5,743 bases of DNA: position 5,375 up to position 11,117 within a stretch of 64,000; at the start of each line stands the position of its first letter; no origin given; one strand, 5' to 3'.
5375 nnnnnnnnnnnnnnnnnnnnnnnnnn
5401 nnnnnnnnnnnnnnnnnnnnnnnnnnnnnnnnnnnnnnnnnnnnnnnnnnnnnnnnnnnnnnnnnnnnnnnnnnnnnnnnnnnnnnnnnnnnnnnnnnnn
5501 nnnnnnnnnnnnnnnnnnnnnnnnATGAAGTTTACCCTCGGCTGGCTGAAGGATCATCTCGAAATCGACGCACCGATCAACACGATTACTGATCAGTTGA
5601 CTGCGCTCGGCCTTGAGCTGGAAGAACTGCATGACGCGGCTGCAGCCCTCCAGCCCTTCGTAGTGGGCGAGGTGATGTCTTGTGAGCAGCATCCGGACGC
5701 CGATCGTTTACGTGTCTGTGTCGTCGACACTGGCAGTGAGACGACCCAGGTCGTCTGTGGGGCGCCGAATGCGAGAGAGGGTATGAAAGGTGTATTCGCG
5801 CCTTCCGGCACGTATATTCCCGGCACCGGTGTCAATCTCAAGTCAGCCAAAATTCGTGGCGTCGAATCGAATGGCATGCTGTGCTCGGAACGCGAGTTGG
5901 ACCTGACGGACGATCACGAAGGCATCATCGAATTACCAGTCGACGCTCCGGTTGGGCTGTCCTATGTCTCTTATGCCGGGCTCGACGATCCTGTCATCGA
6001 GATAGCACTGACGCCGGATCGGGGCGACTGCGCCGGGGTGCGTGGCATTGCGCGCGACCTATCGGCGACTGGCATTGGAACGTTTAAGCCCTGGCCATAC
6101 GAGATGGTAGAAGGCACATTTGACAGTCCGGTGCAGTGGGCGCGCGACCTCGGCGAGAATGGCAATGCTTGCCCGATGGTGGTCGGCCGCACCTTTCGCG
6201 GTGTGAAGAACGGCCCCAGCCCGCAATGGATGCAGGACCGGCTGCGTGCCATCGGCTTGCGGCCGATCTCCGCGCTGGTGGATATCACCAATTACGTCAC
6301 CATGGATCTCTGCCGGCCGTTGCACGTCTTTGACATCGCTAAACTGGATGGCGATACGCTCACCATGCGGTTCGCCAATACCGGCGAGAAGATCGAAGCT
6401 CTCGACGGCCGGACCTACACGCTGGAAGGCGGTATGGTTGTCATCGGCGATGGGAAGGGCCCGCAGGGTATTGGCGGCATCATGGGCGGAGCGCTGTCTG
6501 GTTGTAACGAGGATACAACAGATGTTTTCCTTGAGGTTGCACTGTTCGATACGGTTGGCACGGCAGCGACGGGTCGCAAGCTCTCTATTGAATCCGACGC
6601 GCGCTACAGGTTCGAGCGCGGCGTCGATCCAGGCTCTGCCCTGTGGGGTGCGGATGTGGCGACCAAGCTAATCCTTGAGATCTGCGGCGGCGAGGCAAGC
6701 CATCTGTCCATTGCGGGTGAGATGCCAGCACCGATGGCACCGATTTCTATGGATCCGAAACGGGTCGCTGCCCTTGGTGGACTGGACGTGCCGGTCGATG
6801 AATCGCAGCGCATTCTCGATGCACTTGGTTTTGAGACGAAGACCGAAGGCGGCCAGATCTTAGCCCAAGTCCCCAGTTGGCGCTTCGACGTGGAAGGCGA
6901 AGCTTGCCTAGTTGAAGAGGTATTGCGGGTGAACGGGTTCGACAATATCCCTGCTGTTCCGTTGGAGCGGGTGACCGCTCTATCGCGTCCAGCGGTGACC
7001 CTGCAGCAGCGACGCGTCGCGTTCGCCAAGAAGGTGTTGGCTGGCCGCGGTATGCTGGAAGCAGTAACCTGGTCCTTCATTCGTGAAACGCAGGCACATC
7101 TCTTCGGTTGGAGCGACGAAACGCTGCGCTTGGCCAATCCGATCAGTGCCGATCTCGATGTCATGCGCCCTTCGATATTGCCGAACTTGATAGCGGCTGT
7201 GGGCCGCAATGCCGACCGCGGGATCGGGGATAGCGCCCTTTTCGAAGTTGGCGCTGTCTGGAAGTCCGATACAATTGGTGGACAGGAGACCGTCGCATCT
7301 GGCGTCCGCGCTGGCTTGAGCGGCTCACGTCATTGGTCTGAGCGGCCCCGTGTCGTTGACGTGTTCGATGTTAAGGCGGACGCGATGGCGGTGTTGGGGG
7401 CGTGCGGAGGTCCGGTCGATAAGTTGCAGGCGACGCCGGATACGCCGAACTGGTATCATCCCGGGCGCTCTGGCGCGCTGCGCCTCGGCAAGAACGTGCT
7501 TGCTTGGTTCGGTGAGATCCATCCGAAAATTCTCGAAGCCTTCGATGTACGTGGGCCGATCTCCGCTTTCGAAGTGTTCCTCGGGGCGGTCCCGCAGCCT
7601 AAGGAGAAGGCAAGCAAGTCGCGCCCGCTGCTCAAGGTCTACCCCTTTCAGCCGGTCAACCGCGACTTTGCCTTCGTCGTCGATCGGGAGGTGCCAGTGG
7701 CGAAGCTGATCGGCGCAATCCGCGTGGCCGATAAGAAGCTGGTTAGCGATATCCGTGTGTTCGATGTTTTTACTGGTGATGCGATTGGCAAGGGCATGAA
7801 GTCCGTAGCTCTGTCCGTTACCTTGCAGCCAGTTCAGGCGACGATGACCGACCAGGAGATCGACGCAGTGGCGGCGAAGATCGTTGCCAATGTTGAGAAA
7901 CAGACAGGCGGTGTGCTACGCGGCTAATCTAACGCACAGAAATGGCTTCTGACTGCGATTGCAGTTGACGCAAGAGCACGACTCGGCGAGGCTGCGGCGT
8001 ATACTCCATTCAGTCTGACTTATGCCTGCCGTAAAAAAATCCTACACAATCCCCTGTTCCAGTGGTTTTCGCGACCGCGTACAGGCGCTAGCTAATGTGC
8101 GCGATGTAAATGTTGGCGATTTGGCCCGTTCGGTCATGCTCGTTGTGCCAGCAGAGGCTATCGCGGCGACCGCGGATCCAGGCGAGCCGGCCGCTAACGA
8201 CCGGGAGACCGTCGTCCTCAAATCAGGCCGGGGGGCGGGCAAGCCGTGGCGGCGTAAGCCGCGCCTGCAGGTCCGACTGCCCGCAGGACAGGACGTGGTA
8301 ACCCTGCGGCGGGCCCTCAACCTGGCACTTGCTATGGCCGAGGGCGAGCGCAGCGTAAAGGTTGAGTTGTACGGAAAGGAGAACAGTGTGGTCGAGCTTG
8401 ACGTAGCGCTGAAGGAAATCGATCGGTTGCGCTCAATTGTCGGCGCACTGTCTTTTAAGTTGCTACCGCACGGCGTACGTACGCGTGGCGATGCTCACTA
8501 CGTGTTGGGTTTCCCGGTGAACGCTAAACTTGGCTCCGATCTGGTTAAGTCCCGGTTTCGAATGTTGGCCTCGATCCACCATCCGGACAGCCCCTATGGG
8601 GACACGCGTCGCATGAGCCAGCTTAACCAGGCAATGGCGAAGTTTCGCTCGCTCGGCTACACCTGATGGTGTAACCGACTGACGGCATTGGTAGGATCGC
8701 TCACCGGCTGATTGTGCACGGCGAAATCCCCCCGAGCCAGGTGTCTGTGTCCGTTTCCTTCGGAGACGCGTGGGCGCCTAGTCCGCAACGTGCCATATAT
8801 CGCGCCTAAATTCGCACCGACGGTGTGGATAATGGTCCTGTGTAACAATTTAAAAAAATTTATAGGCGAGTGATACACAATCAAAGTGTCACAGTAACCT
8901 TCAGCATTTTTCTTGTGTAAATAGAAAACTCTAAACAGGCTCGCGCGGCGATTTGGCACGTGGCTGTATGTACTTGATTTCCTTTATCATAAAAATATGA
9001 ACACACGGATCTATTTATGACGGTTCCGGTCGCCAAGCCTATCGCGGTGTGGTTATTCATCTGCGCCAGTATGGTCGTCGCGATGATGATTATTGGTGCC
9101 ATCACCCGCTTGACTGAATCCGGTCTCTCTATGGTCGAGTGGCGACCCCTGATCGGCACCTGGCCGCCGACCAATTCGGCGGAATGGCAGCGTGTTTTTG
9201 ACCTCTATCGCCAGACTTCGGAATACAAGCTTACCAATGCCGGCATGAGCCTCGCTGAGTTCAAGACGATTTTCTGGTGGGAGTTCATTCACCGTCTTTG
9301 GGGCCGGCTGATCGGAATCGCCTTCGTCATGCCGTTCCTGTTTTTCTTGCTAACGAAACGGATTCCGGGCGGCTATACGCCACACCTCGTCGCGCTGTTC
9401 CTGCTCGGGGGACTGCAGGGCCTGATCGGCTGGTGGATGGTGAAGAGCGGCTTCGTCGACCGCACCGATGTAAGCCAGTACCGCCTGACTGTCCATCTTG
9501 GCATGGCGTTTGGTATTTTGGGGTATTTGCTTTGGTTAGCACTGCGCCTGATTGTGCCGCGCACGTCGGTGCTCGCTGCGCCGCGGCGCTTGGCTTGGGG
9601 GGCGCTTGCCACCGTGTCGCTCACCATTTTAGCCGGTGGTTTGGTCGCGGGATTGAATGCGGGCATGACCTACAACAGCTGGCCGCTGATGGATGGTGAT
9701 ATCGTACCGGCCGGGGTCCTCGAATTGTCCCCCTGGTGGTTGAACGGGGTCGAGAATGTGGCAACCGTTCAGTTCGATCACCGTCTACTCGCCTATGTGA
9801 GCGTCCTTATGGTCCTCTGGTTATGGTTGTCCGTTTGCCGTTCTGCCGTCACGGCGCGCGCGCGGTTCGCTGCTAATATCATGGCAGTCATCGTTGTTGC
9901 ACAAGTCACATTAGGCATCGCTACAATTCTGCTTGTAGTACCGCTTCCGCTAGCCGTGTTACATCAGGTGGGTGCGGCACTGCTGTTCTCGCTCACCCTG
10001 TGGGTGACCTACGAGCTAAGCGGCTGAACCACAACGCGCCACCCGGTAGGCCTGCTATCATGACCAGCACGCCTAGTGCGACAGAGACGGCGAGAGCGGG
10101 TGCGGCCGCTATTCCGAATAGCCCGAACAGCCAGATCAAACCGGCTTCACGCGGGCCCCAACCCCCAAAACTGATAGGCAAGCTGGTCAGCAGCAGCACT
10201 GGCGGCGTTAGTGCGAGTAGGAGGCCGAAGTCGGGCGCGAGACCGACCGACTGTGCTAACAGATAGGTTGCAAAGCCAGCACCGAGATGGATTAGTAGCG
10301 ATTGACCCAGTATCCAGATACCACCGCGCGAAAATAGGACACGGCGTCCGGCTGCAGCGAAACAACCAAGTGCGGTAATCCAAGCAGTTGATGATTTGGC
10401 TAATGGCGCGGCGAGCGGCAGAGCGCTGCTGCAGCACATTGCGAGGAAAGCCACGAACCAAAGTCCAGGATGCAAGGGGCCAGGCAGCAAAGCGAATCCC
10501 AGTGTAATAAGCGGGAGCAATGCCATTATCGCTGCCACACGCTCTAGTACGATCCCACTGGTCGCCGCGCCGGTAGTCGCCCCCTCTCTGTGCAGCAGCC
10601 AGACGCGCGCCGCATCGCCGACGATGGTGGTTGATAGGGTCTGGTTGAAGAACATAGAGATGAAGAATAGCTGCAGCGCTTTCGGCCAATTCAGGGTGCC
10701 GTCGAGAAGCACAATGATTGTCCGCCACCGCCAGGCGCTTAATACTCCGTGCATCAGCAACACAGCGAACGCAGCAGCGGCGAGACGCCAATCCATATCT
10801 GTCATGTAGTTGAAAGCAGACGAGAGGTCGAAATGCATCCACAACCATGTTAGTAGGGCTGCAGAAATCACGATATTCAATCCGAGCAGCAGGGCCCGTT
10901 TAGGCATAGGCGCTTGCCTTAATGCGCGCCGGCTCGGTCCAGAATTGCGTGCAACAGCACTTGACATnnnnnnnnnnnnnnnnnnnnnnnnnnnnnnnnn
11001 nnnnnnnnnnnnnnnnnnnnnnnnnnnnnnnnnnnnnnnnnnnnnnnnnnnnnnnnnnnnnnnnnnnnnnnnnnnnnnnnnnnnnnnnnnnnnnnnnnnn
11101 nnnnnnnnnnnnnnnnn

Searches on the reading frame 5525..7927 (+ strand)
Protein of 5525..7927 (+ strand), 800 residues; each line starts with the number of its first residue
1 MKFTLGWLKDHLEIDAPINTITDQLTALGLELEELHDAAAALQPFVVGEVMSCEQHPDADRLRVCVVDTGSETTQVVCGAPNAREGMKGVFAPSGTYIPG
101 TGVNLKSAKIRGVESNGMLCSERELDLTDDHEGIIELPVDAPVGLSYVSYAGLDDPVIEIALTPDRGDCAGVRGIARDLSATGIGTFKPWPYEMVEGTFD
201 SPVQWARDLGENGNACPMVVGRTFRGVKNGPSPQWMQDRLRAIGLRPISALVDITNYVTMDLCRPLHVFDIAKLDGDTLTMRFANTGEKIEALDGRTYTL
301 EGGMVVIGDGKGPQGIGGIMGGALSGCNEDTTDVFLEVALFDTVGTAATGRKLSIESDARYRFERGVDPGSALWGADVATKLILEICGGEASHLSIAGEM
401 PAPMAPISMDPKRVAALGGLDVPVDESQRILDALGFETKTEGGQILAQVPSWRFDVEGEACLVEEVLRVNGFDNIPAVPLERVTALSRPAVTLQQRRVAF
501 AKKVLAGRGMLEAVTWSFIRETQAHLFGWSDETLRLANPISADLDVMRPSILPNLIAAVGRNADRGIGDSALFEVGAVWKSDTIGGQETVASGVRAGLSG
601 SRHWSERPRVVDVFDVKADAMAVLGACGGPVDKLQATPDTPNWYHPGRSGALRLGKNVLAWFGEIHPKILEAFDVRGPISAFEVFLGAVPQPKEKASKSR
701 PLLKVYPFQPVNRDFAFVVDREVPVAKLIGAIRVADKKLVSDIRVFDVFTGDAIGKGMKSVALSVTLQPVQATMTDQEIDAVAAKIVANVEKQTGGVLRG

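Call 9: search_protein_families(library=pfam, proteins=[window:5525-7927:+])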
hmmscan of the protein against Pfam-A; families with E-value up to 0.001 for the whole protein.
window:5525-7927:+ (800 aa): 5 families
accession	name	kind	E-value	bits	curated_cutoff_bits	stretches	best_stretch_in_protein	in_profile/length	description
PF03483.22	B3_4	-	4.4e-62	209.2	29.3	1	215-388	1-174/174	B3/4 domain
PF17759.6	tRNA_synthFbeta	-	4e-44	151.1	22.4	1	489-685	13-213/214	Phenylalanyl tRNA synthetase beta chain CLM domain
PF03147.19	FDX-ACB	-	2.1e-25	89.4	31.1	1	708-799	3-94/94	Ferredoxin-fold anticodon binding domain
PF01588.26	tRNA_bind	-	1.6e-23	83.1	27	1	45-144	1-94/96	Putative tRNA binding domain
PF03484.21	B5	-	1.2e-16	61.1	28.6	1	407-472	1-67/67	tRNA synthetase B5 domain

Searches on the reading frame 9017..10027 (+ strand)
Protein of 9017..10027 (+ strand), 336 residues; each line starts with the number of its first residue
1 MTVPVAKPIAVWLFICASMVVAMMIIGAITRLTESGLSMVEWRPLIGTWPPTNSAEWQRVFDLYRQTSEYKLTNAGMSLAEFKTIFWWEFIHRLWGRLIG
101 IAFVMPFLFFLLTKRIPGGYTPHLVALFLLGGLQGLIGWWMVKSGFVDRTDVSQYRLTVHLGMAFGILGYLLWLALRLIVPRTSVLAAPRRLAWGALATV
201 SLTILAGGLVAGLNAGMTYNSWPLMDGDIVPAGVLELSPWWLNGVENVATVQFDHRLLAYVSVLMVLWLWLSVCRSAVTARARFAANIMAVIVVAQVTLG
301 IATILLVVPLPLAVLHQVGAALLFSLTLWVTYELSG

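Call 9: search_protein_families(library=pfam, proteins=[window:9017-10027:+])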
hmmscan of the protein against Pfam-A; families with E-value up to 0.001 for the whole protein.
window:9017-10027:+ (336 aa): 1 family
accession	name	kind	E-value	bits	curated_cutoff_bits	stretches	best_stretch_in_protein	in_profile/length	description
PF02628.20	COX15-CtaA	-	3.8e-107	358.5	29.9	1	10-327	1-321/322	Cytochrome oxidase assembly protein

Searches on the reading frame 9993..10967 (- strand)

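Call 9: search_protein_families(library=pfam, proteins=[window:9993-10967:-])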
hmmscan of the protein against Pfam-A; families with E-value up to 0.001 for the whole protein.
window:9993-10967:- (324 aa): 1 family
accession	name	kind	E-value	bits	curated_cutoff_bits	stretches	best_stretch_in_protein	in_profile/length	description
PF03706.18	LPG_synthase_TM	-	2.4e-32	113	33.4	1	31-301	4-293/302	Lysylphosphatidylglycerol synthase TM region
